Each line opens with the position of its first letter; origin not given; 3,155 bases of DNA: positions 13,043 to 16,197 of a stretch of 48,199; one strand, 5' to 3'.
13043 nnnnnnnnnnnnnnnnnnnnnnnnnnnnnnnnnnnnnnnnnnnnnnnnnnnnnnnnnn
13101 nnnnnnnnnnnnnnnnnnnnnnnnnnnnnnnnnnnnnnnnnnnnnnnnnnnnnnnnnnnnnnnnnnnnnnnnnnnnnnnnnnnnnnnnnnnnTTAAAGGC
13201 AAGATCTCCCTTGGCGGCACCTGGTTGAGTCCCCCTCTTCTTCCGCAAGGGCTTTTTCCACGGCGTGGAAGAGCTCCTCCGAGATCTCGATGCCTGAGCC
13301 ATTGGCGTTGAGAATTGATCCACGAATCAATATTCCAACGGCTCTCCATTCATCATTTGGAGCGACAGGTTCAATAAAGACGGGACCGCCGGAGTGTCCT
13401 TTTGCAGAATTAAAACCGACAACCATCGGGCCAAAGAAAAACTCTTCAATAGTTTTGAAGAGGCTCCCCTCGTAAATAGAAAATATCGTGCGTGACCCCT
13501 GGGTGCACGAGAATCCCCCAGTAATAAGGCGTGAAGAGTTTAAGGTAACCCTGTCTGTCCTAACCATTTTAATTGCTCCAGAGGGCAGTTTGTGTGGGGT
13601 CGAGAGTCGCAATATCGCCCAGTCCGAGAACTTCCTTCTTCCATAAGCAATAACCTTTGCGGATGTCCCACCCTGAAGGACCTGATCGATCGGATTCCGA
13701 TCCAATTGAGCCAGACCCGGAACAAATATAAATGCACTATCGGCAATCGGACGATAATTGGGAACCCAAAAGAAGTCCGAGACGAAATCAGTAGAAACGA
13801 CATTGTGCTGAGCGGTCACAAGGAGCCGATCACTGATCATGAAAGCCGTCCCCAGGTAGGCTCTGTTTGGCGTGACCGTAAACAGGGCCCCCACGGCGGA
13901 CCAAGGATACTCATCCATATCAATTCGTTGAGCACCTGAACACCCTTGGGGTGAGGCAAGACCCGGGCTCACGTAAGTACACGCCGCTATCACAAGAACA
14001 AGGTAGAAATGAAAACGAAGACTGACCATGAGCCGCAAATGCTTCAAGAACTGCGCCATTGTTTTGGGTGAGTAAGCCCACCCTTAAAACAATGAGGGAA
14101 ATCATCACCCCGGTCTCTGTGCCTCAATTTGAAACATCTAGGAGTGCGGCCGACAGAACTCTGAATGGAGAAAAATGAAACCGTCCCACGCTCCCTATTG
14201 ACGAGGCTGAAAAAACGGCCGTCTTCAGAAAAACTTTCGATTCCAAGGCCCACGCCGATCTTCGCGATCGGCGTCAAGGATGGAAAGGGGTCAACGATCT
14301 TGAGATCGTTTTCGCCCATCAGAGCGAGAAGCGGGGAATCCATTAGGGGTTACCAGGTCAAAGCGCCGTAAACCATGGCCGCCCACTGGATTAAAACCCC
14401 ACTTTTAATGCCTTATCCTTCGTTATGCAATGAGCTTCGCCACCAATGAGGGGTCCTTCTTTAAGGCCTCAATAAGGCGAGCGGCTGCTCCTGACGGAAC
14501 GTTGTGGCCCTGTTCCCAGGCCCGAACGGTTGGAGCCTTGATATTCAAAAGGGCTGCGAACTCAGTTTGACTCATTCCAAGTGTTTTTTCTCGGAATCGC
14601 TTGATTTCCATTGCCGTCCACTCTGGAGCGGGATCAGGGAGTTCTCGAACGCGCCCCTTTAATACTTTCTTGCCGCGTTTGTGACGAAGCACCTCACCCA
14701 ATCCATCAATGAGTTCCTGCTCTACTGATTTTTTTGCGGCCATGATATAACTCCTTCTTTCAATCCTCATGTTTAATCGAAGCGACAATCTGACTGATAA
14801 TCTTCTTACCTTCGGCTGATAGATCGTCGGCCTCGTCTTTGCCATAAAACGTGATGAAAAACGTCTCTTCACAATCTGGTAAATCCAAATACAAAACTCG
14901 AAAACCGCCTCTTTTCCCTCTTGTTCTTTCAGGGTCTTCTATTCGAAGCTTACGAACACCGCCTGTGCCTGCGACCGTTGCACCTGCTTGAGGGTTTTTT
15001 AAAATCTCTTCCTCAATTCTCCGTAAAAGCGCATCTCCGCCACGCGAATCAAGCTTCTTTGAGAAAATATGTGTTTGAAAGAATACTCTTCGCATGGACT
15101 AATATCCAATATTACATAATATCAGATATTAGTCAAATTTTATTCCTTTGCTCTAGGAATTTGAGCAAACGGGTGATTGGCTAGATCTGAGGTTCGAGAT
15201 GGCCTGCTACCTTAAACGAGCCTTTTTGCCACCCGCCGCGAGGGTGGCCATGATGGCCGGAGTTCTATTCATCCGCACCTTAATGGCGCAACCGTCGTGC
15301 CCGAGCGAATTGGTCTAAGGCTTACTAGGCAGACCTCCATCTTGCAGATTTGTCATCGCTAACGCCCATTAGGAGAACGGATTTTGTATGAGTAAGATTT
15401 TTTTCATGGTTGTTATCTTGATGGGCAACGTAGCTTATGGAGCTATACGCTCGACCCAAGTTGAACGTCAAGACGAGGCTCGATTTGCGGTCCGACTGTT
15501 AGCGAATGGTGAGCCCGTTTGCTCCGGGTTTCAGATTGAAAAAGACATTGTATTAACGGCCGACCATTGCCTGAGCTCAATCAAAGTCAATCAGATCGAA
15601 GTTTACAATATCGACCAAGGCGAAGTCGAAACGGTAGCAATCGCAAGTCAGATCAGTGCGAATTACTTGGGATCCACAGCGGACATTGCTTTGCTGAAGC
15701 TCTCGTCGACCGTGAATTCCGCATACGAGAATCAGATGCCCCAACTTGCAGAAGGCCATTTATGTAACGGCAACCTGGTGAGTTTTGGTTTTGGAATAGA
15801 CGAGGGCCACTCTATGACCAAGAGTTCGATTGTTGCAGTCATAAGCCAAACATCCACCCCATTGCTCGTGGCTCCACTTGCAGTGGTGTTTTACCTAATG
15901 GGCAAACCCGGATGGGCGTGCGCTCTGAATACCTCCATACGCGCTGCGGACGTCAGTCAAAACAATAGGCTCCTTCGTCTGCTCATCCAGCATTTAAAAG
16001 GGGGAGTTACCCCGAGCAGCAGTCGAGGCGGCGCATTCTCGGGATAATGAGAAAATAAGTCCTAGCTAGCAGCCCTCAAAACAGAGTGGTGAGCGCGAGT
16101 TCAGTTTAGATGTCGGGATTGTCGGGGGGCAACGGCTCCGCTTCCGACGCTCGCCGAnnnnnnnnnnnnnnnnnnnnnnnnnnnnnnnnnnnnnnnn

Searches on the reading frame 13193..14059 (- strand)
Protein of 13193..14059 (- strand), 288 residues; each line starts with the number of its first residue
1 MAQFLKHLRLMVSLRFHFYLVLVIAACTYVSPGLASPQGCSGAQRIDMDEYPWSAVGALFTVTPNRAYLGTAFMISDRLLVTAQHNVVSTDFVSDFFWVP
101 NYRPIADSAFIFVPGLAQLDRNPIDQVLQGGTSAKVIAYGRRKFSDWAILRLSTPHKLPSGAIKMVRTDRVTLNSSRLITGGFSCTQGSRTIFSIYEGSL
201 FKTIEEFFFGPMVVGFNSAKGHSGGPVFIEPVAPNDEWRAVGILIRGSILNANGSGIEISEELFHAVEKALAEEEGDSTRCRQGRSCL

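Call 57: search_protein_families(library=pfam, proteins=[window:13193-14059:-], max_evalue=0.001)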
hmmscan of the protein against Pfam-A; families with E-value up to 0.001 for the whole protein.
window:13193-14059:- (288 aa): 1 family
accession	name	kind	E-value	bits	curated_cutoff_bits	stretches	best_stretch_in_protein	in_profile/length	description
PF13365.12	Trypsin_2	-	8.4e-05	23.8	27.6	1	70-228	1-135/144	Trypsin-like peptidase domain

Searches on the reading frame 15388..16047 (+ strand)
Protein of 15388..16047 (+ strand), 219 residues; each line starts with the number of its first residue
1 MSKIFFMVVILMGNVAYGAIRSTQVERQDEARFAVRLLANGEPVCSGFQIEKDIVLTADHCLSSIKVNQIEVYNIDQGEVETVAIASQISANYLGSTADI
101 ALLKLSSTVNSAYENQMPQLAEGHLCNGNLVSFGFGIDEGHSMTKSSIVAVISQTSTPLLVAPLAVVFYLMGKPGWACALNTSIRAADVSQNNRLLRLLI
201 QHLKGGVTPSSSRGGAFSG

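Call 58: search_protein_families(library=pfam, proteins=[window:15388-16047:+], max_evalue=0.001)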
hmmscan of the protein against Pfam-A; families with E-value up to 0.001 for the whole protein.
window:15388-16047:+ (219 aa): 2 families
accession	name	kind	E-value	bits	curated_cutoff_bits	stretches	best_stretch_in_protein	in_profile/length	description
PF00089.32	Trypsin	-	1.5e-11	45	20.6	1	26-112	7-101/220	Trypsin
PF13365.12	Trypsin_2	-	5.8e-05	24.3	27.6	1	45-151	1-106/144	Trypsin-like peptidase domain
